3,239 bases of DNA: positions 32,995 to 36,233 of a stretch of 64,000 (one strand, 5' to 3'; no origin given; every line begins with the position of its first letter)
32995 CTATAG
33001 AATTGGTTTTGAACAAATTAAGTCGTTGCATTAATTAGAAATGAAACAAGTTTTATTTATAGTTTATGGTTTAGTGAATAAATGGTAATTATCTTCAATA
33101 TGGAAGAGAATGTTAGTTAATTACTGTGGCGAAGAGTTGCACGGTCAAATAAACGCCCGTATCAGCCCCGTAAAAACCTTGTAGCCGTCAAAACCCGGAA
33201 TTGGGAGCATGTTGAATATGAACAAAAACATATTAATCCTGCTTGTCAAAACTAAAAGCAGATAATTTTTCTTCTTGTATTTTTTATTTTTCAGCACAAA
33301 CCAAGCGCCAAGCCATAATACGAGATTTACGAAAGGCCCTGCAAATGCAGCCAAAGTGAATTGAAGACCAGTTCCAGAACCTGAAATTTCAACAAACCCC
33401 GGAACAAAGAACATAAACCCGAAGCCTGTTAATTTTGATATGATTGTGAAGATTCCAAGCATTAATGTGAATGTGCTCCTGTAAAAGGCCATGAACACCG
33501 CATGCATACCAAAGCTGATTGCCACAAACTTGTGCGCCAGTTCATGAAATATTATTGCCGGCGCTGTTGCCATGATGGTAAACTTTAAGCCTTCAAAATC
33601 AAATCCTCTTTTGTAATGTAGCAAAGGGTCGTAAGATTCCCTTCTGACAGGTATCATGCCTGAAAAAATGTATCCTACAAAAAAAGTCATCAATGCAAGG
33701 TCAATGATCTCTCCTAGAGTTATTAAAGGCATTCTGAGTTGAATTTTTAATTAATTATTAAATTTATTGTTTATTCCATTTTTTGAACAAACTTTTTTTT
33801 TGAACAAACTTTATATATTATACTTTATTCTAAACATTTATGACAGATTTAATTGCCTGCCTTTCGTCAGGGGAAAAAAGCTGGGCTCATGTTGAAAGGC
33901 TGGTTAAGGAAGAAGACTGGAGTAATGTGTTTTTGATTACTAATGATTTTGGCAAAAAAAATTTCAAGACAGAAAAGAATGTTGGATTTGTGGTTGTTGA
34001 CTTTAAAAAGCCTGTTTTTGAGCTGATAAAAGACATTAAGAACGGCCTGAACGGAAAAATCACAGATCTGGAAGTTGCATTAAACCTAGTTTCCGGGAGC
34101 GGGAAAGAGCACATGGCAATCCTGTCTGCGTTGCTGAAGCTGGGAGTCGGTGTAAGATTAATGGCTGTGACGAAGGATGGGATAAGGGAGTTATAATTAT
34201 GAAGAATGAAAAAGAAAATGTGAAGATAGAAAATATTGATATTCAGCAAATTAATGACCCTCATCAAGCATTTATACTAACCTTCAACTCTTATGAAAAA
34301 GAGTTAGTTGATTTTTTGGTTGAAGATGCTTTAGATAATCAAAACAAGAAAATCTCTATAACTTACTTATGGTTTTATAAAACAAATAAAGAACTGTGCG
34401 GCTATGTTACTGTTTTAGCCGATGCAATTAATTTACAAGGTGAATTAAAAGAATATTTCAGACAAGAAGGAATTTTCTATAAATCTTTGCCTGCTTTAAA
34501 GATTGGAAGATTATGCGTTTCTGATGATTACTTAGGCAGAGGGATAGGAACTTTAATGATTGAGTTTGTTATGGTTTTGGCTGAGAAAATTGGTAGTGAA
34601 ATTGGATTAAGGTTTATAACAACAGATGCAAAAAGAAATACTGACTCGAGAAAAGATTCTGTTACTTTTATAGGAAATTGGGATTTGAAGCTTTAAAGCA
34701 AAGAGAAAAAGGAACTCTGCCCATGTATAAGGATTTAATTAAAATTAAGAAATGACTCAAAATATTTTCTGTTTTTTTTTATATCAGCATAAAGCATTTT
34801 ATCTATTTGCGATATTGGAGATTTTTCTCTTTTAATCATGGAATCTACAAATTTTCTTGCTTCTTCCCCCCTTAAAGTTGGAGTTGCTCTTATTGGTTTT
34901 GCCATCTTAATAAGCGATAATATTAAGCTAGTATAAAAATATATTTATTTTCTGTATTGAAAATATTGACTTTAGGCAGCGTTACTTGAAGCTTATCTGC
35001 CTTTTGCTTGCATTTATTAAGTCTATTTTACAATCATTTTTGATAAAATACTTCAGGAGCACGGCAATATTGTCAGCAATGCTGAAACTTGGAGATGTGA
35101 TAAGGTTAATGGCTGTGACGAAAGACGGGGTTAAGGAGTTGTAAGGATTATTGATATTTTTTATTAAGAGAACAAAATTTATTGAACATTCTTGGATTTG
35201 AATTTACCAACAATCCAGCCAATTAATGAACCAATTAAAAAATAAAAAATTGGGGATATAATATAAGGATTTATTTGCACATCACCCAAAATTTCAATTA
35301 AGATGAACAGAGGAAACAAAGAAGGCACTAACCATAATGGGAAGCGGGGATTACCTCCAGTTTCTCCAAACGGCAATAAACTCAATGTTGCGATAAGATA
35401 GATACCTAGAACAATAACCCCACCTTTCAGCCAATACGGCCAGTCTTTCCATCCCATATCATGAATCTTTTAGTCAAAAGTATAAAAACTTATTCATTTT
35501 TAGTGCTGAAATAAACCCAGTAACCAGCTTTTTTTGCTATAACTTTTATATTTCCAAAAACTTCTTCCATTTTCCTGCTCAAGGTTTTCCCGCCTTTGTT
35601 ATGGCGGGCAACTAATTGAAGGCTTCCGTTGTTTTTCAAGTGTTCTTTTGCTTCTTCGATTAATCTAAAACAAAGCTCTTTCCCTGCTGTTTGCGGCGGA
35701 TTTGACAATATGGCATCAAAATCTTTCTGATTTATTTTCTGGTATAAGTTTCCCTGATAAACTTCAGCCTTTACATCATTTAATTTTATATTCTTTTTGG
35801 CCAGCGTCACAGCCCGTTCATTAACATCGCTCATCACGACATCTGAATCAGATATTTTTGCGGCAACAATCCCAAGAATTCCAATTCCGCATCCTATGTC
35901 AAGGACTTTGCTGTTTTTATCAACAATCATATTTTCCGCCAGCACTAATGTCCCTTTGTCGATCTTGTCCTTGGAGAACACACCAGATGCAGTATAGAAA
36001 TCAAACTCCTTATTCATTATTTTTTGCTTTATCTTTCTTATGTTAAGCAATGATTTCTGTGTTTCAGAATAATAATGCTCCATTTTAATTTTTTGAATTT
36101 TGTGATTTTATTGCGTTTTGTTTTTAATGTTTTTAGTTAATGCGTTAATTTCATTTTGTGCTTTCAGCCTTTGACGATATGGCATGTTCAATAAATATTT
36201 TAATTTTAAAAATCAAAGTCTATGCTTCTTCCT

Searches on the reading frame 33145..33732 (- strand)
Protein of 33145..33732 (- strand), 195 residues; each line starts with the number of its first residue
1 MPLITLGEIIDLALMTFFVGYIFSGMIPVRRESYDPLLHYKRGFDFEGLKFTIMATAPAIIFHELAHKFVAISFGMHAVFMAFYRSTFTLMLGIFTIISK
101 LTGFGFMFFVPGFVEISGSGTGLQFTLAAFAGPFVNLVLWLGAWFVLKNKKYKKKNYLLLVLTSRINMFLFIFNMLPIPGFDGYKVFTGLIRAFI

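Call 87: search_protein_families(library=pfam, proteins=[window:33145-33732:-], max_evalue=0.001)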
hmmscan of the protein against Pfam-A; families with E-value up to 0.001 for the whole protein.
window:33145-33732:- (195 aa): 1 family
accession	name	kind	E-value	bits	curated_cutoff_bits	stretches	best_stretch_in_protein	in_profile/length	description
PF02163.28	Peptidase_M50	-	1.5e-07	31.5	27.2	1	159-192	162-195/221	Peptidase family M50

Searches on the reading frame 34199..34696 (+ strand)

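Call 89: search_protein_families(library=pfam, proteins=[window:34199-34696:+], max_evalue=0.01)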
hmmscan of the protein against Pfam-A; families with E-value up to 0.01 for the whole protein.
window:34199-34696:+ (165 aa): 3 families
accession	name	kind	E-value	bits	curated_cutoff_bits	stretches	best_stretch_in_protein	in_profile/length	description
PF00583.31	Acetyltransf_1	-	5.3e-05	23.9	20.7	1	56-150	34-107/116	Acetyltransferase (GNAT) family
PF13508.13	Acetyltransf_7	-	0.00011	22.9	27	1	58-136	6-61/84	Acetyltransferase (GNAT) domain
PF13673.13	Acetyltransf_10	-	0.0012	19.3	23.6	0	37-134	14-86/128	Acetyltransferase (GNAT) domain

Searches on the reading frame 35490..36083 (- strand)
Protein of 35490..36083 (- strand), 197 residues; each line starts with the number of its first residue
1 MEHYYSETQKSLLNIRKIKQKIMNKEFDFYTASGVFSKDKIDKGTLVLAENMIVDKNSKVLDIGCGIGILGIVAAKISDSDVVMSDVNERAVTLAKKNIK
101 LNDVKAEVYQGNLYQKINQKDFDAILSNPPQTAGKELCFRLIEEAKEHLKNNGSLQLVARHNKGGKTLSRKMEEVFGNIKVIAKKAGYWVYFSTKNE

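Call 87: search_protein_families(library=pfam, proteins=[window:35490-36083:-], max_evalue=0.001)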
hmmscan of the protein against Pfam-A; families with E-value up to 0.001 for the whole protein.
window:35490-36083:- (197 aa): 16 families
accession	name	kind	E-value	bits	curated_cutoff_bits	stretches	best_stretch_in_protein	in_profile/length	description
PF05175.20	MTS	-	1.5e-47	161.9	23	1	27-191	2-169/170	Methyltransferase small domain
PF06325.19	PrmA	-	7.4e-17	62.2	22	1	51-192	156-291/296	Ribosomal protein L11 methyltransferase (PrmA)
PF13649.12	Methyltransf_25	-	2.2e-11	44.7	27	1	60-153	1-97/97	Methyltransferase domain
PF13847.12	Methyltransf_31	-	4.9e-11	42.9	27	1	55-162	2-113/145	Methyltransferase domain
PF02475.24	TRM5-TYW2_MTfase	-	3.5e-09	37.2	28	1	52-185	32-158/164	TRM5/TYW2 methyltransferase domain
PF10294.15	Methyltransf_16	-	2.5e-08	34.3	21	1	56-111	46-103/174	Lysine methyltransferase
PF03602.21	Cons_hypoth95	-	8.1e-07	29.3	24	1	56-155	41-148/182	Conserved hypothetical protein 95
PF12847.13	Methyltransf_18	-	1.9e-06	28.4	27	1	53-157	11-115/151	Methyltransferase domain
PF08241.18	Methyltransf_11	-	2.1e-06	28.7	21.2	1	61-154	1-92/95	Methyltransferase domain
PF08242.18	Methyltransf_12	-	2.5e-06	28.6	30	1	61-154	1-97/98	Methyltransferase domain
PF02353.26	CMAS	-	2.9e-05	24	27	1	49-163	55-170/273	Mycolic acid cyclopropane synthetase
PF00398.26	RrnaAD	-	0.00015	21.4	24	1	54-147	28-125/263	Ribosomal RNA adenine dimethylase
PF13489.12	Methyltransf_23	-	0.00016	21.8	27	1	55-127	21-87/164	Methyltransferase domain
PF02005.22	TRM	-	0.00018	21.2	27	1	56-125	49-124/376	N2,N2-dimethylguanosine tRNA methyltransferase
PF01135.25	PCMT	-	0.00049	20.4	20.3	0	50-105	67-124/210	Protein-L-isoaspartate(D-aspartate) O-methyltransferase (PCMT)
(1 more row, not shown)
